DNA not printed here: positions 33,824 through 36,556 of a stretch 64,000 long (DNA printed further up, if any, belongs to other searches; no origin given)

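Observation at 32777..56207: Single ~23-kb VirB-type T4SS operon combining Rickettsiales-like signatures with novel content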

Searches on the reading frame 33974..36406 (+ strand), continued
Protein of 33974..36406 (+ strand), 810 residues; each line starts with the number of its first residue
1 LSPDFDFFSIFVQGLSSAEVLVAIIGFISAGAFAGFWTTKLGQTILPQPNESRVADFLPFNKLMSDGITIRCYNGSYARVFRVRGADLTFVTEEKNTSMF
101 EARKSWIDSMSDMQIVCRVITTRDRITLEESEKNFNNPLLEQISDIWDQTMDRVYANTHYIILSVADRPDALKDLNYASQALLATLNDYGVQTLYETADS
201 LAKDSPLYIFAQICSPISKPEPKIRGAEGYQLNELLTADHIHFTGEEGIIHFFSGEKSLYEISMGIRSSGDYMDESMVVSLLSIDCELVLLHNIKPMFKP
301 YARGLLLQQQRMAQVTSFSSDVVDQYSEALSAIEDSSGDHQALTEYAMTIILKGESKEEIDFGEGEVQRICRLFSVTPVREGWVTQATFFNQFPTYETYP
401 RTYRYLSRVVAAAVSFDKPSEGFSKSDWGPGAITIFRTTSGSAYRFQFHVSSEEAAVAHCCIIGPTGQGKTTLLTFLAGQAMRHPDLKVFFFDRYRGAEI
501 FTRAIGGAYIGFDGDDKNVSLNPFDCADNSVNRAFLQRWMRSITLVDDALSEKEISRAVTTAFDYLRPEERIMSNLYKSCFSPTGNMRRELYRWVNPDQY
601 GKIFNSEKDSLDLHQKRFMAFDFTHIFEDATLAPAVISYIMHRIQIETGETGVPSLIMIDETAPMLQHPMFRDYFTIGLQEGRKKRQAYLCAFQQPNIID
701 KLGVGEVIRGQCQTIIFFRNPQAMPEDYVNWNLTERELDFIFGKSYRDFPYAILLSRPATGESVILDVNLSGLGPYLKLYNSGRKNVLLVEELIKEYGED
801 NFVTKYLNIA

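Call 49: list_cluster_members(proteins=[P0121, P0123, P0124, P0125, P0126, P0127, P0128, P0130, P0132, P0134])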
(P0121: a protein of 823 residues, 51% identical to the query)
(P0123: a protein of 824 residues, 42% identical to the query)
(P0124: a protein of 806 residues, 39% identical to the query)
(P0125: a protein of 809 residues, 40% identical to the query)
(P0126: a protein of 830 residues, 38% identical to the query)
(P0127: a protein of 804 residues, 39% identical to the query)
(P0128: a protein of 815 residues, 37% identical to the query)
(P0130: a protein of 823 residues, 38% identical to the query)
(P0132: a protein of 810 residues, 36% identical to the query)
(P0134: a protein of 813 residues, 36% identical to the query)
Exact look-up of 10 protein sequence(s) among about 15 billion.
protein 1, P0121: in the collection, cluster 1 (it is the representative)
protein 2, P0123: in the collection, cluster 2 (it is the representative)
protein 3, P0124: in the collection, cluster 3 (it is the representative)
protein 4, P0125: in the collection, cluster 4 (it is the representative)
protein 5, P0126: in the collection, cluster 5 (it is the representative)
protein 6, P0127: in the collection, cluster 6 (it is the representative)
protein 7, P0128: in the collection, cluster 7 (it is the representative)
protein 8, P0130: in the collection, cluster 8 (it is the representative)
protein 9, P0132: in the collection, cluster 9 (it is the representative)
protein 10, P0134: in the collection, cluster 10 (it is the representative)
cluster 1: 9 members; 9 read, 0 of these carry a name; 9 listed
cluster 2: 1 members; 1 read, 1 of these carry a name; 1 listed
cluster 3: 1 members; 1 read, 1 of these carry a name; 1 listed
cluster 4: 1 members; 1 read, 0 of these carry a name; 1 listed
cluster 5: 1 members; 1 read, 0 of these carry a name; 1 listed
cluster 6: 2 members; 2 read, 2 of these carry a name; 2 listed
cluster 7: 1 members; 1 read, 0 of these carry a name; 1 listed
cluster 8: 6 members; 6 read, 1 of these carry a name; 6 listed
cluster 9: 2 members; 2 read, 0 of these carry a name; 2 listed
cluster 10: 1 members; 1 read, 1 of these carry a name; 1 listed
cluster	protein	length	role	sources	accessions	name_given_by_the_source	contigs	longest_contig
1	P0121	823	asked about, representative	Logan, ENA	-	-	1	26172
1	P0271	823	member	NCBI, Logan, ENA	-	-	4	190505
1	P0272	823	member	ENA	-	-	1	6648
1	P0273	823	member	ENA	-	-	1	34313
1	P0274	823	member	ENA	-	-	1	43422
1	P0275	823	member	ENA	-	-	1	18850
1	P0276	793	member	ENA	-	-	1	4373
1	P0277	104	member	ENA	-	-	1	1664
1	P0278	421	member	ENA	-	-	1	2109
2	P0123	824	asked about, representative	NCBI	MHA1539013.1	MAG: hypothetical protein ACTSXQ_00880 [Alphaproteobacteria bacterium]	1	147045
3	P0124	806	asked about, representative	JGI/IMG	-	type IV secretion system protein VirB4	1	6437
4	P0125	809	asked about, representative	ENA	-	-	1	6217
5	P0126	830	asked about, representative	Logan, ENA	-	-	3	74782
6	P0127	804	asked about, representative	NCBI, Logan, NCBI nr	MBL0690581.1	MAG: hypothetical protein JJV96_02535 [Alphaproteobacteria bacterium] | hypothetical protein [Alphaproteobacteria bacterium]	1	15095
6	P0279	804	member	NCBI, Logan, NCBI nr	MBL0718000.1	MAG: hypothetical protein JJV93_01905 [Alphaproteobacteria bacterium] | hypothetical protein [Alphaproteobacteria bacterium]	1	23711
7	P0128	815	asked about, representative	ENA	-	-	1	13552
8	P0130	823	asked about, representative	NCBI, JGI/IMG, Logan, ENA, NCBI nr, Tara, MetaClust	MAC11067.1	MAG: hypothetical protein CMN74_02310 [Sphingorhabdus sp.] | hypothetical protein [Sphingorhabdus sp.] | strand:- start:4055 stop:6526 length:2472 start_codon:yes stop_codon:yes ...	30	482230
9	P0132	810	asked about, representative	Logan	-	-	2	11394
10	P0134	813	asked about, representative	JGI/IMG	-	type IV secretion system protein VirB4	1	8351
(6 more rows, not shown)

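Call 50: find_encoding_contigs(protein=P0271, flank=10000, max_places=2)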
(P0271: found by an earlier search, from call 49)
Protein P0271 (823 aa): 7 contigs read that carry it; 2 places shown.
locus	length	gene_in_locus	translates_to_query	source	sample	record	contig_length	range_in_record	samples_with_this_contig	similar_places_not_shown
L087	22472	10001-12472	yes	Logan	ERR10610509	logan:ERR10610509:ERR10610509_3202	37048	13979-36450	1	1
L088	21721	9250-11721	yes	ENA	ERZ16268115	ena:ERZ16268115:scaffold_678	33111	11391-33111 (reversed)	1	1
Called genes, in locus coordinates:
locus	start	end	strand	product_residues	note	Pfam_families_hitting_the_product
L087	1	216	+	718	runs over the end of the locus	PF01138:RNase_PH, PF03725:RNase_PH_C, PF03726:PNPase, PF01138:RNase_PH, PF00013:KH_1, PF00575:S1, PF23459:S1_RRP5 (weak)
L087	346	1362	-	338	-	PF13606:Ank_3 (faint), PF12796:Ank_2, PF13857:Ank_5, PF00023:Ank (weak), PF13637:Ank_4 (faint), PF12796:Ank_2, PF13857:Ank_5, PF00023:Ank (weak)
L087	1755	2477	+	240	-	-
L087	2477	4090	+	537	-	-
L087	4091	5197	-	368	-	PF03739:LptF_LptG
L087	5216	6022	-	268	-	-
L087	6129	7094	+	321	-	PF00437:T2SSE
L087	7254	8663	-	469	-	PF08245:Mur_ligase_M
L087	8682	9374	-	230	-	-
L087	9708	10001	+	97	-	-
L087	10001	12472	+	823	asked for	PF03135:CagE_TrbE_VirB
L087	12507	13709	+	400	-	PF00768:Peptidase_S11, PF13354:Beta-lactamase2, PF05036:SPOR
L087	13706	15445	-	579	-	PF00133:tRNA-synt_1, PF01406:tRNA-synt_1e (faint), PF09334:tRNA-synt_1g, PF08264:Anticodon_1 (weak), PF19303:Anticodon_3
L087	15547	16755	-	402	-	-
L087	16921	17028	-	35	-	-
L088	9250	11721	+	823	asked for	PF03135:CagE_TrbE_VirB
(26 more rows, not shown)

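Call 62: search_protein_families(library=pfam, proteins=[L084:22351-23169:+, L084:23216-23899:+, L084:23932-25215:+, L086:18409-19161:+, L086:19288-20646:+, L085:18346-19092:+, L085:19100-20143:+], max_evalue=1)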
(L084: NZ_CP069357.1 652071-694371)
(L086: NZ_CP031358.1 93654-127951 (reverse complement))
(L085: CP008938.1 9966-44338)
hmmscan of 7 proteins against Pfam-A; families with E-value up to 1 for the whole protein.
L084:22351-23169:+ (273 aa): 6 families
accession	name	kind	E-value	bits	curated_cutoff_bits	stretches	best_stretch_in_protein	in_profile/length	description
PF11114.13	Minor_capsid_2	-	0.042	14.4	27.7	1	206-261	2-57/113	Minor capsid protein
PF12977.12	DUF3861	-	0.046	14.4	27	1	206-249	28-71/90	Domain of Unknown Function with PDB structure (DUF3861)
PF20070.4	DUF6466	-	0.05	14.5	25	1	203-269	14-80/146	Family of unknown function (DUF6466)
PF12041.13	DELLA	-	0.14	12.5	23.8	1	53-99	16-64/69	Transcriptional regulator DELLA protein N terminal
PF07996.16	T4SS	-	0.17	12.6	24.7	0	37-238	1-168/197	Type IV secretion system proteins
PF10046.14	BLOC1_2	-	0.62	10.9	33.4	0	47-80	51-84/96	Biogenesis of lysosome-related organelles complex-1 subunit 2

L084:23216-23899:+ (228 aa): 2 families
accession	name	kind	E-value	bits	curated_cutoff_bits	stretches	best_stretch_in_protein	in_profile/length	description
PF15125.11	TMEM238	-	0.077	13.6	27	1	9-61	10-59/64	TMEM238 protein family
PF00122.25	E1-E2_ATPase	-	0.67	9.9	28.1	0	2-60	112-163/181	E1-E2 ATPase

L084:23932-25215:+ (428 aa): 3 families
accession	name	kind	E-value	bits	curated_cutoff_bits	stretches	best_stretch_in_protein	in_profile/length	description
PF10157.14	BORCS6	-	0.036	14.7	35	0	65-110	55-100/101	BLOC-1-related complex sub-unit 6 C-terminal helix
PF25610.1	HR1_TOCA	-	0.28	11.9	27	0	366-409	34-77/90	TOCA family HR1 domain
PF05911.16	FPP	-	0.3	9.7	40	1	247-406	500-654/871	Filament-like plant protein, long coiled-coil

L086:18409-19161:+ (251 aa): 5 families
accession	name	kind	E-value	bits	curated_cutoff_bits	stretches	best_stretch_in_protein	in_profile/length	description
PF07996.16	T4SS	-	6.8e-07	30.3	24.7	1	30-232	1-187/197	Type IV secretion system proteins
PF10057.14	MpsC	-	0.0026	18.3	23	1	26-84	25-83/111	Na+-translocating membrane potential-generating system (MpsC)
PF24615.2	Spectrin_Anc-1_2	-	0.037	14.7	28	1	46-80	36-70/105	Nuclear anchorage protein 1, spectrin repeat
PF05531.17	NPV_P10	-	0.039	14.9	29.8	0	40-83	7-49/75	Nucleopolyhedrovirus P10 protein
PF08651.15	DASH_Duo1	-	0.11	12.8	25.4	0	38-68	15-45/74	DASH complex subunit Duo1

L086:19288-20646:+ (453 aa): 1 family
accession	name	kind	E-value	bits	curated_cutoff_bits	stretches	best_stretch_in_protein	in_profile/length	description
PF12259.13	Baculo_F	-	0.23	10.4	24.1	1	107-151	238-281/609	Baculovirus F protein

L085:18346-19092:+ (249 aa): 0 families

L085:19100-20143:+ (348 aa): 1 family
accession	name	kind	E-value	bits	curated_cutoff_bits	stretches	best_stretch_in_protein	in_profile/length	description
PF04610.19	TrbL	-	1.1e-06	29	25.9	1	53-234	16-187/215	TrbL/VirB6 plasmid conjugal transfer protein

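Call 72: search_solved_structures(query=window:33974-36406:+, max_evalue=0.001)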
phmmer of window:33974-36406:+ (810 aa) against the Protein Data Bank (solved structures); distinct sequences matched with E-value up to 0.001: 3.
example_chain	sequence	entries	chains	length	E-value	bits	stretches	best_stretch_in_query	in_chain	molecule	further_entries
7o41_A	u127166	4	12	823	1.5e-42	149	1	181-755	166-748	TrwK protein | Type IV secretion system protein virB4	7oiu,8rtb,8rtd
7o43_A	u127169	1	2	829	1.6e-42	149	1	181-755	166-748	TrwK protein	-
7o42_A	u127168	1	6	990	3.2e-42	147.9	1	181-755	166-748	TrwK protein,Protein hcp1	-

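Call 80: find_encoding_contigs(protein=P0123, flank=10000, max_places=1)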
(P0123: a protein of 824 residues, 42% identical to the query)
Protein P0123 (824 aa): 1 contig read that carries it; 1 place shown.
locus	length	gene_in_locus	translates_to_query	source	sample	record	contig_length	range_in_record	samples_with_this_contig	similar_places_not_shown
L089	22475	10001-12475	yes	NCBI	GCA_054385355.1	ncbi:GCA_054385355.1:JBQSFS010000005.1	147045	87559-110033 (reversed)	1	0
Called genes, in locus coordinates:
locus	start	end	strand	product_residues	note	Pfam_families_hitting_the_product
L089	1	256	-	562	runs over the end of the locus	PF13509:S1_2 (faint), PF23459:S1_RRP5 (faint), PF00575:S1, PF21710:Spt6_S1 (faint), PF00575:S1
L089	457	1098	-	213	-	PF02224:Cytidylate_kin, PF13189:Cytidylate_kin2 (faint)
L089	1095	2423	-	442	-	PF00275:EPSP_synthase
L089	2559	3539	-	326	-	PF00849:PseudoU_synth_2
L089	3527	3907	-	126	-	PF02537:CRCB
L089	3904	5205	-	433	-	PF00158:Sigma54_activat (faint), PF05496:RuvB_N, PF20720:nSTAND3 (weak), PF00004:AAA, PF07728:AAA_5 (weak), PF16193:AAA_assoc_2, PF12002:MgsA_C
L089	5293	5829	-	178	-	PF00578:AhpC-TSA, PF08534:Redoxin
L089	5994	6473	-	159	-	PF00731:AIRC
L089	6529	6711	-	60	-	PF04325:DUF465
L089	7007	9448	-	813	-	PF02190:LON_substr_bdg, PF00004:AAA, PF07728:AAA_5, PF22667:Lon_lid, PF05362:Lon_C, PF13541:ChlI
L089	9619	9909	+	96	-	-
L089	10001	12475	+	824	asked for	PF27097:VirB4_TrbE_N (weak), PF03135:CagE_TrbE_VirB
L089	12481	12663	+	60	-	-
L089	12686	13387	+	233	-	PF04335:VirB8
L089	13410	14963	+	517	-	PF03524:CagX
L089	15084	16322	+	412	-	PF00696:AA_kinase, PF22629:ACT_AHAS_ss (faint), PF01842:ACT, PF22468:ACT_9, PF13840:ACT_7, PF22468:ACT_9, PF01842:ACT (weak)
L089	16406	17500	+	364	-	PF12844:HTH_19 (weak), PF13413:HTH_25, PF13464:RodZ_C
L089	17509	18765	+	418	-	PF13393:tRNA-synt_His, PF00587:tRNA-synt_2b, PF03129:HGTP_anticodon (weak)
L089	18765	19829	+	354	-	PF03462:PCRF, PF00472:RF-1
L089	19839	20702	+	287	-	PF17827:PrmC_N, PF05175:MTS, PF13489:Methyltransf_23 (faint), PF13847:Methyltransf_31, PF08241:Methyltransf_11 (weak), PF08242:Methyltransf_12 (weak), PF13649:Methyltransf_25, PF01170:UPF0020 (weak)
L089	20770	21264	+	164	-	PF13763:DUF4167 (weak)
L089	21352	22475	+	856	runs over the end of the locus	PF02861:Clp_N, PF23569:NBD_SMAX1 (weak), PF00004:AAA, PF17871:AAA_lid_9, PF00004:AAA (weak), PF07724:AAA_2, PF07728:AAA_5, PF10431:ClpB_D2-small, +5 more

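Call 88: search_protein_families(library=pfam, proteins=[L086:28659-29975:+, L086:28668-29795:-, L086:28095-28574:+, L084:30925-31227:+, L084:31235-31747:+, L084:36929-37534:+], max_evalue=0.1)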
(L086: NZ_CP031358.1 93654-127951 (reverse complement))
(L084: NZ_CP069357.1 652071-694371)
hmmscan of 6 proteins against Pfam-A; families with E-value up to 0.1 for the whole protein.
L086:28659-29975:+ (439 aa): 0 families

L086:28668-29795:- (375 aa): 0 families

L086:28095-28574:+ (160 aa): 0 families

L084:30925-31227:+ (101 aa): 2 families
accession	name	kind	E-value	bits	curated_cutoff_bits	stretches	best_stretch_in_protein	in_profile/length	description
PF06686.16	SpoIIIAC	-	0.012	16.1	24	1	3-44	5-46/56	Stage III sporulation protein AC/AD protein family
PF04114.19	Gaa1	-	0.02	14.4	28.6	1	3-60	398-458/497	Gaa1-like, GPI transamidase component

L084:31235-31747:+ (171 aa): 0 families

L084:36929-37534:+ (202 aa): 2 families
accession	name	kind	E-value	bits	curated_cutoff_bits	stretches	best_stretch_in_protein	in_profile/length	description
PF02592.20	Vut_1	-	1.8e-09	38.6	27.2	1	91-173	63-151/152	Putative vitamin uptake transporter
PF20664.2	DUF6814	-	0.034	14.8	25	1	68-125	3-59/71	Family of unknown function (DUF6814)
